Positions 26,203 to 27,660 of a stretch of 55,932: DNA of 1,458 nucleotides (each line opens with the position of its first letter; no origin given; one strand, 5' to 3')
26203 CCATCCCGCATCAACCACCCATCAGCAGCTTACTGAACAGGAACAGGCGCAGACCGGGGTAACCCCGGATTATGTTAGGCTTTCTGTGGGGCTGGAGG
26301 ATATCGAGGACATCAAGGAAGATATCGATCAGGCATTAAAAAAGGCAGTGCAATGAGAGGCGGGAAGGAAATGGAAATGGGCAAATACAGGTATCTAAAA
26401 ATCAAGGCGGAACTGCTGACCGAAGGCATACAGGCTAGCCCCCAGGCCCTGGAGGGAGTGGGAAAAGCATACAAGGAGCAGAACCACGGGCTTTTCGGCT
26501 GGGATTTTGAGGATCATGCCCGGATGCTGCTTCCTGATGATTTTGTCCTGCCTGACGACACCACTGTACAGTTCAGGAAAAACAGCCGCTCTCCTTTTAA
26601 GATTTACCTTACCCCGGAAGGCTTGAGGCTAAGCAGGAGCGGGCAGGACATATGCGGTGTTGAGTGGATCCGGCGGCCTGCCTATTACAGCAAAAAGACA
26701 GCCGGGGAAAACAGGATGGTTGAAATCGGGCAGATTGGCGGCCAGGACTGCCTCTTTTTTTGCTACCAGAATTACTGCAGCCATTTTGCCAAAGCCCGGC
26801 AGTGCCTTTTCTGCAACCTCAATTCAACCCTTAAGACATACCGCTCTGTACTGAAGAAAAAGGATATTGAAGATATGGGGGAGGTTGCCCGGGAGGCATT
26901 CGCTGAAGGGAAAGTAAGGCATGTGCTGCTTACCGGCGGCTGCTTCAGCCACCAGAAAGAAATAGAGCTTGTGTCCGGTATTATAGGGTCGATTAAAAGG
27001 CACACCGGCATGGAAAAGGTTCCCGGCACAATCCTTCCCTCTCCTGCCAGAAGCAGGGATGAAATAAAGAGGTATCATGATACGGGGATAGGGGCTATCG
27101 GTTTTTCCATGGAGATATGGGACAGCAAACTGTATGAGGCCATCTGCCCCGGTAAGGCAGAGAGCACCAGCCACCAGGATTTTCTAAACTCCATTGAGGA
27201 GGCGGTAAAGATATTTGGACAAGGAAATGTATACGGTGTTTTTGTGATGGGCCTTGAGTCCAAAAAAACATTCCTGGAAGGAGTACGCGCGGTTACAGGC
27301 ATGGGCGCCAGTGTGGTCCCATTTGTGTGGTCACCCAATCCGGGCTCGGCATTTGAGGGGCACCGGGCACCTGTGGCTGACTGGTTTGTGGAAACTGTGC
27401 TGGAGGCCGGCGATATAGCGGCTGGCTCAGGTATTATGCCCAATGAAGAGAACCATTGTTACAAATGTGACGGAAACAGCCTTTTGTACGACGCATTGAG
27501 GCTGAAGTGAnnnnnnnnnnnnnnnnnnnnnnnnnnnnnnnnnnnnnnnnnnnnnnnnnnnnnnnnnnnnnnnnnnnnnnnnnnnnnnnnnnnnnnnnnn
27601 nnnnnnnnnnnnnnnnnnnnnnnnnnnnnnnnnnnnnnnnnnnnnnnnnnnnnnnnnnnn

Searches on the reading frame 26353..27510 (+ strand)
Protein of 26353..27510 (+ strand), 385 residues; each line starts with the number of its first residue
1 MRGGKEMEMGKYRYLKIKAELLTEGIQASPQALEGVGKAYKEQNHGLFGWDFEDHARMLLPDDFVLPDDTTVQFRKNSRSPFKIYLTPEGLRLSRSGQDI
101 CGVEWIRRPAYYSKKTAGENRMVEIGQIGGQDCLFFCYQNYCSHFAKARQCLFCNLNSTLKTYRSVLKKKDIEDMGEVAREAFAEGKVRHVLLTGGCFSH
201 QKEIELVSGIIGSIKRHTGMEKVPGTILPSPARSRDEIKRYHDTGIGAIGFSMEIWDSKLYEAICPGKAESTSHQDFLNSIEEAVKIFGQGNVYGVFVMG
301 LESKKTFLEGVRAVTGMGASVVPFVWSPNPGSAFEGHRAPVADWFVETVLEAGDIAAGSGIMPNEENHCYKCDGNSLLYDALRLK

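Call 102: search_protein_families(library=pfam, max_evalue=0.00001, proteins=[window:26353-27510:+])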
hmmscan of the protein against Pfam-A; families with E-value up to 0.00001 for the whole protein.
window:26353-27510:+ (385 aa): 1 family
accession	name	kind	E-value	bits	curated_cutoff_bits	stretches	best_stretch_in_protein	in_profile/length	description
PF04055.27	Radical_SAM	-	4.6e-09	37.1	29.5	1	149-307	9-159/166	Radical SAM superfamily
